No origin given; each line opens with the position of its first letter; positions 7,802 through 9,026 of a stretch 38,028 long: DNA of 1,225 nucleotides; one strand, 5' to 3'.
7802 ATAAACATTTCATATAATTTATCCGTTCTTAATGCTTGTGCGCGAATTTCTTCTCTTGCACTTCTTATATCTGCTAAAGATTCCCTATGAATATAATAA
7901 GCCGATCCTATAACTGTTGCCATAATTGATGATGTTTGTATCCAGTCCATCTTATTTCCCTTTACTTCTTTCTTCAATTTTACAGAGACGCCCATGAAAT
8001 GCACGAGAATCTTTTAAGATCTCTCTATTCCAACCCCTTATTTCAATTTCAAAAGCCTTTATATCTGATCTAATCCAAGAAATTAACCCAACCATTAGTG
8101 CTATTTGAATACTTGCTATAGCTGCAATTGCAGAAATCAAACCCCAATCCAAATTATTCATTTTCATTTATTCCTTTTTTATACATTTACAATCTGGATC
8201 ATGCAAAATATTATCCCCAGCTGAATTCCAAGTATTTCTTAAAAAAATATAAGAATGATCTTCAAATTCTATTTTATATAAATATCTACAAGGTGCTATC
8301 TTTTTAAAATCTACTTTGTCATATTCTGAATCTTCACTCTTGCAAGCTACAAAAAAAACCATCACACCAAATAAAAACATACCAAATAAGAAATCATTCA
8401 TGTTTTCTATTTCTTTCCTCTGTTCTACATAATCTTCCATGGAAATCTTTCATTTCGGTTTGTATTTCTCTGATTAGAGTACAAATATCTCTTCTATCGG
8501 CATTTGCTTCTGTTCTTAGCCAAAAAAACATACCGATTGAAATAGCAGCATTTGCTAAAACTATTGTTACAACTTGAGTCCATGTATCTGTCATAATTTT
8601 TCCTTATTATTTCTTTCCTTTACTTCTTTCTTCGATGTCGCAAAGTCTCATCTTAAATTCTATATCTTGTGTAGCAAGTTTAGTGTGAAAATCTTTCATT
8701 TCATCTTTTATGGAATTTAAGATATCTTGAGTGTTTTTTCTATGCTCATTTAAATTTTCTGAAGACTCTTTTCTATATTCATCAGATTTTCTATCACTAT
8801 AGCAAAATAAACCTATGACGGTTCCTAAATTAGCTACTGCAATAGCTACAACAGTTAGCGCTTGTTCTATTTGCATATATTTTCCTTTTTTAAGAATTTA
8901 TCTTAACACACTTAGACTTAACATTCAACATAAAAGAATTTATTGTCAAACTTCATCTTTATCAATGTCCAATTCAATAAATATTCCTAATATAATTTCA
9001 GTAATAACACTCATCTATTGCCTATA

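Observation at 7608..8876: Tandem cassette of paralogous single-TM proteins with a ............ motif, plus a lipoprotein and micro-peptides, with no endolysin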

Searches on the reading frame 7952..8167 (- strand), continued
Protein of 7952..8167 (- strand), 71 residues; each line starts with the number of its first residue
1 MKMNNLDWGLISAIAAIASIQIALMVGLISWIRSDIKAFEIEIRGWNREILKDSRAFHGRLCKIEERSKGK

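Call 66: search_protein_families(library=pfam, alignment_id=A4, max_evalue=0.0001)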
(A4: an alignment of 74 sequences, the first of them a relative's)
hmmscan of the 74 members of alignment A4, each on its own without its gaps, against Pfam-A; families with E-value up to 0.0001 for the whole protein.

A. member 1, L077:5129-5995:+ (288 aa): 1 family
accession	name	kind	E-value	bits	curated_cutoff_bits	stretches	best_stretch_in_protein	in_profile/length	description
PF03837.19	RecT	-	8.2e-06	25.9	24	1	102-174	117-192/198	RecT family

B. families by the number of members that match (of 74 scanned): 39 families (the first 25 are shown)
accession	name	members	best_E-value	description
PF00589.27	Phage_integrase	2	4.9e-40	Phage integrase family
PF00239.26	Resolvase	2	1e-33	Resolvase, N terminal domain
PF09588.16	YqaJ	2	1e-29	YqaJ-like viral recombinase domain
PF09414.15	RNA_ligase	2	3.2e-22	RNA ligase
PF00805.28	Pentapeptide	1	1.7e-45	Pentapeptide repeats (8 copies)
PF01724.21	DUF29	1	2.1e-45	Domain of unknown function DUF29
PF00145.23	DNA_methylase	1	1.5e-36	C-5 cytosine-specific DNA methylase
PF01145.31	Band_7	1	1.6e-30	SPFH domain / Band 7 family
PF04404.17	ERF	1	1.3e-27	ERF superfamily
PF10546.14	P63C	1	1.8e-27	P63C domain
PF25109.1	HAD_PNKP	1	5.6e-21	Polynucleotide kinase PNKP phosphatase domain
PF07282.18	Cas12f1-like_TNB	1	5.4e-19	Cas12f1-like, TNB domain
PF13614.12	AAA_31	1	4.4e-18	AAA domain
PF01656.29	CbiA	1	1.5e-13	CobQ/CobB/MinD/ParA nucleotide binding domain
PF01381.28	HTH_3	1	7.9e-13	Helix-turn-helix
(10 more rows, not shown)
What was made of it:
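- The 74 representative neighbours are recombination, integration, RNA-repair and regulatory proteins (call 66).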

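Call 70: search_solved_structures(query=A2, max_evalue=10)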
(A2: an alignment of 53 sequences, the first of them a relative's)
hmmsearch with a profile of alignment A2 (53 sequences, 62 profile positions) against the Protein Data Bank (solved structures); distinct sequences matched with E-value up to 10: 8.
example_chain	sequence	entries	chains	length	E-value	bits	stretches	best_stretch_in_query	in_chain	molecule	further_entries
6pnj_I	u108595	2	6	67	0.13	15.5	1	9-42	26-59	photosystem I subunit VIII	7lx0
8gsa_A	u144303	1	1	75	0.37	14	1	7-45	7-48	Acyl carrier protein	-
9lq5_G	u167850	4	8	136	0.79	13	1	12-47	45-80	CRISPR type III-B/RAMP module-associated protein Cmr5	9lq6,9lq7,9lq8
3sjb_C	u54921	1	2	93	0.9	12.8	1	22-58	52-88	Golgi to ER traffic protein 1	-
8eon_F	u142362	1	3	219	1.2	12.4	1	12-39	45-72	Baseplate spike gp43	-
9b45_g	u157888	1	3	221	1.2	12.3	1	12-39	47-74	gp44 Tail tip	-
4ru3_A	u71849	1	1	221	1.3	12.3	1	12-39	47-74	puncturing protein gp41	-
4n21_A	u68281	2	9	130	3.8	10.8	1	26-49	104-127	GP2 Ectodomain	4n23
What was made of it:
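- Tried and rejected: A PDB sequence-profile search gave nothing better than E=0.13 (call 70).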

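Call 72: search_protein_families(library=ncbifam, max_evalue=1, proteins=[window:7952-8167:-, L011:7962-8192:+, L011:8192-8392:+])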
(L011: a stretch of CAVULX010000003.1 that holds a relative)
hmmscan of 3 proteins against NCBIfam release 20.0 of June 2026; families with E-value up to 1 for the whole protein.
window:7952-8167:- (71 aa): 0 families

L011:7962-8192:+ (76 aa): 1 family
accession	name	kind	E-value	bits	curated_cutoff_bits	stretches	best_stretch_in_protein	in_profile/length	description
NF002058.0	PRK00888.1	equivalog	0.047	13.6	101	1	18-75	19-72/111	cell division protein FtsB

L011:8192-8392:+ (66 aa): 1 family
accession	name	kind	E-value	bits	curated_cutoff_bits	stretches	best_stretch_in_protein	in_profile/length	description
NF000663.1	PRK00031.2-1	exception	0.089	12.3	120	1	13-62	2-50/168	LolA-like outer membrane lipoprotein chaperone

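Call 96: find_encoding_contigs(protein=P0001, flank=10000, max_places=2)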
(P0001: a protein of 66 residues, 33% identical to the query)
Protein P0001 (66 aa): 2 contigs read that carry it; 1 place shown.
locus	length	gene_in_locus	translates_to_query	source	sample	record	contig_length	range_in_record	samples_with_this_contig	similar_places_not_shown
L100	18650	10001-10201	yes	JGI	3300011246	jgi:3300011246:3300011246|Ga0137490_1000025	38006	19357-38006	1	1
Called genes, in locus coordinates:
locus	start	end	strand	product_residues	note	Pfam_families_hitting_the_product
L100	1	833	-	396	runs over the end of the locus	PF13884:Peptidase_S74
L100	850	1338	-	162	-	-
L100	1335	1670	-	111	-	-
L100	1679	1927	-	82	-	-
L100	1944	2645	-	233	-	PF24146:K1-lyase_C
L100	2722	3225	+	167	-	-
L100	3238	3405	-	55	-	-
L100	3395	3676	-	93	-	-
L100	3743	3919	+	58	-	-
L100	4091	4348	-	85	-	-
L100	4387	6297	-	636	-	PF16510:P22_portal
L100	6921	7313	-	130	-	PF24749:DUF7695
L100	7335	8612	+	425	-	PF03237:Terminase_6N, PF04466:Terminase_3 (weak), PF17288:Terminase_3C (faint)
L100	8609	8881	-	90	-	PF00166:Cpn10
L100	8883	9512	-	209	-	-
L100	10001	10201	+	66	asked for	-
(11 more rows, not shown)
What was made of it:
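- Checked: JGI's independent gene calls on the same genome give 89, 66, 77, 71 and 58 aa (call 96).
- The position is close to the terminase/portal block of a genome with a P22-type portal (call 96).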

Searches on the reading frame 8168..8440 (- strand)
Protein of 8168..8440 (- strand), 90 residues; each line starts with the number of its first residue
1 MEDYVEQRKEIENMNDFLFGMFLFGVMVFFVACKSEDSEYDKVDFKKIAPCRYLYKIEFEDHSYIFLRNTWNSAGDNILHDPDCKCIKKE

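Call 5: search_protein_families(library=pfam, max_evalue=1, proteins=[window:8168-8440:-])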
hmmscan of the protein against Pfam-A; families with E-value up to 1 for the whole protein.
window:8168-8440:- (90 aa): 1 family
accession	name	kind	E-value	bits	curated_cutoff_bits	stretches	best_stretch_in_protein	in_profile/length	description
PF18104.7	Tudor_2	-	0.013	15.7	31.4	1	31-63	4-35/35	Jumonji domain-containing protein 2A Tudor domain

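Call 6: search_protein_families(library=phrogs, max_evalue=1, proteins=[window:8168-8440:-])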
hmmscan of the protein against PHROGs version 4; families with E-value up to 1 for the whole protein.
window:8168-8440:- (90 aa): 1 family
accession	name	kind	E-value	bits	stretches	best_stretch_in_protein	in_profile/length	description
phrog_22867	-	unknown function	0.27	11.1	1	13-42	4-33/360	-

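Call 72: search_protein_families(library=ncbifam, max_evalue=1, proteins=[window:8168-8401:-])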
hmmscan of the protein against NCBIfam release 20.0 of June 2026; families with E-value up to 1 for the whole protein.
window:8168-8401:- (77 aa): 0 families

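Call 74: find_homologous_proteins(query=window:8168-8401:-, max_evalue=0.01)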
Query window:8168-8401:- (77 aa): 5 proteins with E <= 0.01 among 5 candidates.
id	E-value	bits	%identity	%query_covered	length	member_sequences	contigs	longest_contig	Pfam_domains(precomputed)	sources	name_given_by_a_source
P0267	1.4e-47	177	100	100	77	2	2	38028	-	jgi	-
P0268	3.8e-36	141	75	100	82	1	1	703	-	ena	-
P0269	3.6e-28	115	69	100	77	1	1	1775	-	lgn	-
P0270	1.2e-21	94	57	97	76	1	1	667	-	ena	-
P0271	8.6e-17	79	54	100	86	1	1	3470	-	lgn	-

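Call 76: find_encoding_contigs(protein=P0271, flank=4000, max_places=2)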
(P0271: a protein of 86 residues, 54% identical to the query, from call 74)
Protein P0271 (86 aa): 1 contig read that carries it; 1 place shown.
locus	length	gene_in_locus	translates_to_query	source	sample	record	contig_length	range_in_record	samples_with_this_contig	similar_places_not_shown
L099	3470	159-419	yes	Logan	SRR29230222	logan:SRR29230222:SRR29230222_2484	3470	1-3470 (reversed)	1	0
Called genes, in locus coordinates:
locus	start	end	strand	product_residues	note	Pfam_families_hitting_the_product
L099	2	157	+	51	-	?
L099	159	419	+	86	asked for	-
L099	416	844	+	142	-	PF01724:DUF29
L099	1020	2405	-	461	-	-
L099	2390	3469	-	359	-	?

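Call 93: predict_structure(alignment_id=A5)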
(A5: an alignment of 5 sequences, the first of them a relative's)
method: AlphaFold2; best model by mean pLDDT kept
length: 77 residues; sequences in the alignment: 5
mean_pLDDT: 73.8   pTM: 0.44
mean pLDDT of the five models: 73.8, 66.5, 63.7, 60.1, 59.0
residues with pLDDT >= 90: 0; 70-90: 56; 50-70: 14; < 50: 7
segments of 3 or more residues with pLDDT < 50: 23-28
pLDDT, mean of each block of 10 residues (from residue 1): 75 66 49 82 84 83 81 69
secondary structure, 60 per line:
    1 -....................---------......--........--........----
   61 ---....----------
elements in order: H2-21 E31-36 E39-46 E49-56 E64-67
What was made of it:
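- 8168..8401 (-): Exported lipoprotein-like protein, 77 aa. Signal/anchor helix ending in lipobox-like FVAC, then a small beta domain with invariant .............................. AF2: helix 2-21 plus 4 strands, pLDDT 74 (call 93).
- On o-spanin (Rz1-like), for the 77-aa protein: The mature part is about 57 aa with 2 Pro, and is predicted as a four-stranded beta sheet at pLDDT about 82 (call 93).
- The lipoprotein is predicted as a beta sheet and is not Pro-rich (call 93).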

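Call 95: fold_search(model_id=the predicted structure, library=pdb)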
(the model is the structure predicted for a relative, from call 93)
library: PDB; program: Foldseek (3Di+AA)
matches with E <= 10: 431; with E <= 0.001: 0
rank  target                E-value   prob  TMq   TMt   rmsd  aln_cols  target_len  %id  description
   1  5ffp_A                1.2e+00  0.47  0.32  0.17   4.3        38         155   13  Crystal structure of CdiI from Burkholderia dolosa AUO158 (released 2016-01-20)
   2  4bhm_A                1.2e+00  0.44  0.31  0.30   6.5        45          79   22  The crystal structure of MoSub1-DNA complex reveals a novel DNA binding mode (released 2014-04-23)
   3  9exf_A                1.3e+00  0.89  0.43  0.10   2.7        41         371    2  Crystal structure of Yeast Clathrin Heavy Chain N-terminal domain bound to YAP1801 peptide (LIDM) (released 2024-11-13)
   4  5gt1                  1.4e+00  0.23  0.25  0.14   7.0        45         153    7  crystal structure of cbpa from L. salivarius REN (released 2017-07-19)
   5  4bhm_D                1.6e+00  0.60  0.35  0.36   3.7        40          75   15  The crystal structure of MoSub1-DNA complex reveals a novel DNA binding mode (released 2014-04-23)
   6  7qqj_A                1.7e+00  0.51  0.36  0.07   3.4        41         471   12  Sucrose phosphorylase from Jeotgalibaca ciconiae (released 2023-01-18)
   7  4gia_A                1.7e+00  0.18  0.23  0.04   3.8        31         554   19  Crystal structure of the MUTB F164L mutant from crystals soaked with isomaltulose (released 2013-02-13)
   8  2pwf_A                1.7e+00  0.18  0.24  0.04   3.8        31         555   19  Crystal structure of the MutB D200A mutant in complex with glucose (released 2007-06-26)
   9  2pwe_A                1.7e+00  0.18  0.24  0.04   3.8        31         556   19  Crystal structure of the MutB E254Q mutant in complex with the substrate sucrose (released 2007-06-26)
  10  1zja_A                1.7e+00  0.18  0.24  0.04   3.8        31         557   19  Crystal structure of the trehalulose synthase MutB from Pseudomonas mesoacidophila MX-45 (triclinic form) (released 2006-10-17)
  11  1xi4_A                1.8e+00  0.84  0.42  0.02   2.5        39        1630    0  Clathrin D6 Coat (released 2004-11-02)
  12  1m53                  1.8e+00  0.16  0.23  0.04   4.0        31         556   16  CRYSTAL STRUCTURE OF ISOMALTULOSE SYNTHASE (PALI) FROM KLEBSIELLA SP. LX3 (released 2003-07-08)
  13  7qqj_B                1.9e+00  0.35  0.36  0.08   7.4        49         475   10  Sucrose phosphorylase from Jeotgalibaca ciconiae (released 2023-01-18)
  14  4gi6_B                1.9e+00  0.16  0.24  0.04   3.8        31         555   19  Crystal structure of the MUTB F164L mutant in complex with glucose (released 2013-02-13)
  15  3t3l                  1.9e+00  0.07  0.19  0.16  13.9        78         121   14  1.15 A structure of human frataxin variant Q153A (released 2011-08-10)
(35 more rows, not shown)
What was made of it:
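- Closest known: T5 Llp / T1-phi80 Cor exclusion lipoproteins. Different: Foldseek against the PDB gave nothing at E<=1e-3 (call 95).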

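Call 112: find_encoding_contigs(protein=P0269, flank=3000, max_places=2)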
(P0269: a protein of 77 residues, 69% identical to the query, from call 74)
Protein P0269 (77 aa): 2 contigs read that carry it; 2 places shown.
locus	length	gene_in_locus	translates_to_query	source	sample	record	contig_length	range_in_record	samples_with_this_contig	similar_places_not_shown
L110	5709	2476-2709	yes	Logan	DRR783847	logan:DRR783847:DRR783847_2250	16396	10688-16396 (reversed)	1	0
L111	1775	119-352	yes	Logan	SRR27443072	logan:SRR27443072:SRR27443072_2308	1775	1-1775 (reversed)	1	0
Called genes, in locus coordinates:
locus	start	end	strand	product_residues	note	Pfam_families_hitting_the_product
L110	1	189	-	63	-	?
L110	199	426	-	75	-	-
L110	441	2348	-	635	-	-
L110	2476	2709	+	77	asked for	-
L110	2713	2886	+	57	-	-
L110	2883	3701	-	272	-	PF13392:HNH_3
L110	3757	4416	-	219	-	PF13619:KTSC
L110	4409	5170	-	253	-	-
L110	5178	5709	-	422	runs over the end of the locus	-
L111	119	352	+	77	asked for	-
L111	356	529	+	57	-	-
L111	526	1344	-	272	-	PF13392:HNH_3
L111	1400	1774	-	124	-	?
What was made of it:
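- On i-spanin (Rz-like): Its orthologs occur without a family member (call 112).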

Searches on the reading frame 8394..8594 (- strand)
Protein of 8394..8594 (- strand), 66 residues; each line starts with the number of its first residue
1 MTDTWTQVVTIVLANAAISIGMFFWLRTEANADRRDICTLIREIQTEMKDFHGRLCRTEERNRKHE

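Call 5: search_protein_families(library=pfam, max_evalue=1, proteins=[window:8394-8594:-])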
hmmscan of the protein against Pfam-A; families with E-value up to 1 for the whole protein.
window:8394-8594:- (66 aa): 2 families
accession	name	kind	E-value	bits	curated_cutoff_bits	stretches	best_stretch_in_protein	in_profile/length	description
PF06254.16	YdaT_toxin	-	0.086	13.7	21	1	22-59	11-49/92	Bacterial toxin ydaT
PF02936.19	COX4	-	0.25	11.8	26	1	2-32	67-97/138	Cytochrome c oxidase subunit IV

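Call 6: search_protein_families(library=phrogs, max_evalue=1, proteins=[window:8394-8594:-])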
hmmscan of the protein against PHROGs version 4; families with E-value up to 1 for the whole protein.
window:8394-8594:- (66 aa): 3 families
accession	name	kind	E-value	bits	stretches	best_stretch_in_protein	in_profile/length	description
phrog_33815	-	unknown function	0.026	15.6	1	17-48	49-79/83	-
phrog_21359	-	unknown function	0.072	14.3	1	38-64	12-38/94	-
phrog_5211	-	unknown function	0.15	13.3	1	26-61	23-58/112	-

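Call 72: search_protein_families(library=ncbifam, max_evalue=1, proteins=[window:8394-8594:-])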
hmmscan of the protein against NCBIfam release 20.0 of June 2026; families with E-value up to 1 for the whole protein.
window:8394-8594:- (66 aa): 0 families

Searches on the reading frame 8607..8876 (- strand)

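Call 5: search_protein_families(library=pfam, max_evalue=1, proteins=[window:8607-8876:-])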
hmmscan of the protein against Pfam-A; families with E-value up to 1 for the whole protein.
window:8607-8876:- (89 aa): 4 families
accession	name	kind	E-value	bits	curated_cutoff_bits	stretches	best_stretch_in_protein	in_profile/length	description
PF12732.12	YtxH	-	0.0021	18.9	37.5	1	17-70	10-62/71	YtxH-like protein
PF09093.17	Lyase_catalyt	-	0.04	13.5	25.1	1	2-66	40-104/359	Lyase, catalytic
PF14991.11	MLANA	-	0.12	13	27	1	2-74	21-92/117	Protein melan-A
PF00335.26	Tetraspanin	-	0.29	11.2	32.1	1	8-64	82-138/225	Tetraspanin family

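Call 6: search_protein_families(library=phrogs, max_evalue=1, proteins=[window:8607-8876:-])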
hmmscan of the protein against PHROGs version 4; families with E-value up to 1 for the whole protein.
window:8607-8876:- (89 aa): 8 families
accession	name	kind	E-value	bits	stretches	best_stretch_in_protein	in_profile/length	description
phrog_1863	-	unknown function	0.00087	20.2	1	8-86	6-82/97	-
phrog_3534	-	unknown function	0.002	19.1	1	2-69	11-82/117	-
phrog_6197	-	lysis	0.004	18.3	1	29-86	46-103/167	Rz-like spanin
phrog_9501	-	unknown function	0.015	15.5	1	6-67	54-116/267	-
phrog_25704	-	unknown function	0.026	15.8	1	10-86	5-80/130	-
phrog_214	-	lysis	0.048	14.5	1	8-70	10-71/176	Rz-like spanin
phrog_15466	-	unknown function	0.066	14.7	1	13-61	24-72/99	-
phrog_34956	-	unknown function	0.12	13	1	10-73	11-76/295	-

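Call 72: search_protein_families(library=ncbifam, max_evalue=1, proteins=[window:8607-8876:-])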
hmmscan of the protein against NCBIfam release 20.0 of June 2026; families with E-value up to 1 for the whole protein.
window:8607-8876:- (89 aa): 1 family
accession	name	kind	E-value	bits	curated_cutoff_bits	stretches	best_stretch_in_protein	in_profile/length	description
NF045844.1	BC85_0335_fam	subfamily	0.011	15.3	65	1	9-64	8-67/215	BC85_0335 family putative methyltransferase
